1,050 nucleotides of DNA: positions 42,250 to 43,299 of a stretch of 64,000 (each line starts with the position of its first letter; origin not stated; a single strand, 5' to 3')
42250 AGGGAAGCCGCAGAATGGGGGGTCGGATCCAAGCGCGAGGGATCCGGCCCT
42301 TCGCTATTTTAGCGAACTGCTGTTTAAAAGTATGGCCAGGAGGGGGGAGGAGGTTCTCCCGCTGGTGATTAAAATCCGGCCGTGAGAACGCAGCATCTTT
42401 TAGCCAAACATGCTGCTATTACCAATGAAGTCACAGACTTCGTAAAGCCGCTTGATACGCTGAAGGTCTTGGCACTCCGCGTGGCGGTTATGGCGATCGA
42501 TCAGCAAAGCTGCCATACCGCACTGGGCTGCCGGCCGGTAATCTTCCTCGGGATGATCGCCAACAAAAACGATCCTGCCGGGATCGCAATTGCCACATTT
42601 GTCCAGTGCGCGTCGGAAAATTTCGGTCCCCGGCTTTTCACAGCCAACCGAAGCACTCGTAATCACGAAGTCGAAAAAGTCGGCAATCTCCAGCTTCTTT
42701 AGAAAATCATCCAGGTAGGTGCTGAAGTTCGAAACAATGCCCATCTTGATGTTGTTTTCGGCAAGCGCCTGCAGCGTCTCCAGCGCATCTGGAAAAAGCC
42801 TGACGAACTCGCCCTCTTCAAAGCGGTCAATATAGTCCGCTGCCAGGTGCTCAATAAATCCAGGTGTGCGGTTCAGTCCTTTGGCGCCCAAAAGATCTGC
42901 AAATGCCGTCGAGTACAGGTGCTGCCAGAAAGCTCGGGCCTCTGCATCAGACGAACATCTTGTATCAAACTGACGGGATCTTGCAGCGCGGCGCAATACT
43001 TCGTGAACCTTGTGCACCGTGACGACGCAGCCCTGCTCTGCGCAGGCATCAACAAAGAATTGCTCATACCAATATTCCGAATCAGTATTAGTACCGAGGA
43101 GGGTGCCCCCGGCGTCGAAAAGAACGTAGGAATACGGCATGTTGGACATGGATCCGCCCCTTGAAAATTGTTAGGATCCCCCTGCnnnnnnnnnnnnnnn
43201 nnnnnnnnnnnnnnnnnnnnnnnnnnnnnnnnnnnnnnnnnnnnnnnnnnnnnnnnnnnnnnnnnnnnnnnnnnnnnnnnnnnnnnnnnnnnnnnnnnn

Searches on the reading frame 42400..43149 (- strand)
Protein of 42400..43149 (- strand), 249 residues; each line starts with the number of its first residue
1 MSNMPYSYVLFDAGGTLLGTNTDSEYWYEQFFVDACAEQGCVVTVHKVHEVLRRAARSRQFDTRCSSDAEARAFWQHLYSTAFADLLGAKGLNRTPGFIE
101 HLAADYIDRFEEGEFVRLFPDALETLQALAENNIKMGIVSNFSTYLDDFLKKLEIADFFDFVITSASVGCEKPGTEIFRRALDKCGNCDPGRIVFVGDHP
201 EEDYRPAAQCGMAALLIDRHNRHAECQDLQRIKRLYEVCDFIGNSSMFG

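Call 55: search_protein_families(library=ncbifam, proteins=[window:42400-43149:-])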
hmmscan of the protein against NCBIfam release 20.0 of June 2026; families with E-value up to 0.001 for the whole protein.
window:42400-43149:- (249 aa): 27 families (the best 25 are shown)
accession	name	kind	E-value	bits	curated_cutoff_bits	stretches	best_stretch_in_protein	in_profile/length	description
TIGR02252.1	DREG-2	subfamily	4.7e-34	117.9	155.2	1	8-216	2-203/203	HAD hydrolase, REG-2-like, family IA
TIGR02253.1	CTE7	subfamily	2.5e-24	86.3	169.75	1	9-229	5-206/221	TIGR02253 family HAD-type hydrolase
TIGR02254.1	YjjG_YfnB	equivalog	3.5e-20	72.4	159.9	1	78-238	63-219/223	YjjG family noncanonical pyrimidine nucleotidase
NF006976.0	PRK09449.1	equivalog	1.5e-18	67.2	183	1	114-225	92-203/225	pyrimidine 5'-nucleotidase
NF053830.1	RUBPPhHalo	equivalog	1.8e-17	63.8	330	1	93-225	81-211/234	ribulose-1,5-bisphosphate 5-phosphatase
TIGR01428.1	HAD_type_II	equivalog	1.2e-12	48.3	125.4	1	63-222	46-195/197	haloacid dehalogenase type II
TIGR01549.1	HAD-SF-IA-v1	subfamily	3e-12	47.2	23.3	1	120-211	65-149/149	HAD-IA family hydrolase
NF009804.0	PRK13288.1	equivalog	6.8e-11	42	218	1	113-200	78-165/215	pyrophosphatase PpaX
NF009694.0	PRK13222.1-1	equivalog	4.3e-10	39.3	415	1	106-236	102-229/252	phosphoglycolate phosphatase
TIGR01662.1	HAD-SF-IIIA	subfamily_domain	7.3e-10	39.1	44.6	1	117-218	25-139/141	HAD-IIIA family hydrolase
TIGR02247.1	HAD-1A3-hyp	subfamily_domain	1.3e-09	38.1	125.4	1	77-230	57-206/211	epoxide hydrolase N-terminal domain-like phosphatase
NF009697.0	PRK13222.1-4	equivalog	1.3e-09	37.8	327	1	116-201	93-178/232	phosphoglycolate phosphatase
TIGR01449.2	PGP_bact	equivalog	2.1e-09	37.2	180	1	72-236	64-203/213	phosphoglycolate phosphatase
NF009695.0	PRK13222.1-2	equivalog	3.6e-09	36.4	225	1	114-214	91-190/226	phosphoglycolate phosphatase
TIGR02009.1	PGMB-YQAB-SF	subfamily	5.8e-08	33.1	153.35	1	105-198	77-168/186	beta-phosphoglucomutase family hydrolase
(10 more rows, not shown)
